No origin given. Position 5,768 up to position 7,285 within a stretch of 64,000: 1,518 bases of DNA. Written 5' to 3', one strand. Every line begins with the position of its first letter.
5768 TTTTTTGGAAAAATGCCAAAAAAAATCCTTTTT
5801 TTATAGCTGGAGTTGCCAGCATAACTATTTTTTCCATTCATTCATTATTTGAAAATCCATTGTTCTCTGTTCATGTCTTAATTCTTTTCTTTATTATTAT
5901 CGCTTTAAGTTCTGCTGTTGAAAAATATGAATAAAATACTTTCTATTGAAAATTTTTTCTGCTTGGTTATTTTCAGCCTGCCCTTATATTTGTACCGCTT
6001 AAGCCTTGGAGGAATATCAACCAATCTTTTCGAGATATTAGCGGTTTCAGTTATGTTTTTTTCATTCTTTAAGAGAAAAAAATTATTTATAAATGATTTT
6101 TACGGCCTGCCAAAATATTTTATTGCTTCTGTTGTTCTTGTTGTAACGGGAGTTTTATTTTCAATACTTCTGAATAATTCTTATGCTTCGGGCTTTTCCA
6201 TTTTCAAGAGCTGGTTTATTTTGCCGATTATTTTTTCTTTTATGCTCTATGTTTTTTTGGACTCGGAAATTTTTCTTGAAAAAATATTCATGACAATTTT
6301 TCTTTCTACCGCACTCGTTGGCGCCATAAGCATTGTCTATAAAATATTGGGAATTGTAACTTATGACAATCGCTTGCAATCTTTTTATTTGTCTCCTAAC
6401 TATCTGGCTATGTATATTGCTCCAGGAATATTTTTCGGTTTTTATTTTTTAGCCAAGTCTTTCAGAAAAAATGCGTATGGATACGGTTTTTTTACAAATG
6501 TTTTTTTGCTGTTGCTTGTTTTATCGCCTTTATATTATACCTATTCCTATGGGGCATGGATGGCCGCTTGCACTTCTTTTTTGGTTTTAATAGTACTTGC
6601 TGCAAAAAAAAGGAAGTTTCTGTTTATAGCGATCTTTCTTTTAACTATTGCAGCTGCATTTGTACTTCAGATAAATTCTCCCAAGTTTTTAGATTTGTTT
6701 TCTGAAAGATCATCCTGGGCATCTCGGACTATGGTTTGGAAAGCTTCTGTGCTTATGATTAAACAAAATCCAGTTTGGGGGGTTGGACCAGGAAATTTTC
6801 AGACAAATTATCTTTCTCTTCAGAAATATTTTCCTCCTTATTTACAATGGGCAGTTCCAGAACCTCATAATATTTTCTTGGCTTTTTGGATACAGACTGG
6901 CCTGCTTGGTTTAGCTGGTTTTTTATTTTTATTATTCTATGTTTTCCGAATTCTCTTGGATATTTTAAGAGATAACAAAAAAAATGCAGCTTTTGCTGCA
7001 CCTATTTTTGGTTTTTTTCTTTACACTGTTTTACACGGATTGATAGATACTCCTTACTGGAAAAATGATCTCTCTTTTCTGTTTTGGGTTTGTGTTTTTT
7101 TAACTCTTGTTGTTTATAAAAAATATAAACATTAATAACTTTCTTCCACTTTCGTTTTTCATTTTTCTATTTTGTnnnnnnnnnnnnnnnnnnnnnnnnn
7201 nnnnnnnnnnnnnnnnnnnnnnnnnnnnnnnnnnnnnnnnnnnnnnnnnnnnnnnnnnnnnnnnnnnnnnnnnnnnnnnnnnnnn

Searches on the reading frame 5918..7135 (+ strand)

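Call 15: search_protein_families(library=pfam, proteins=[window:5918-7135:+], max_evalue=0.001)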
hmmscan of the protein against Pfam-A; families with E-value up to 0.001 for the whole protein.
window:5918-7135:+ (405 aa): 1 family
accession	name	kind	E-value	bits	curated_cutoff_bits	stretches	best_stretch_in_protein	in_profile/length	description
PF04932.20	Wzy_C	-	6.7e-24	84.8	31.7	1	197-336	2-149/149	O-Antigen ligase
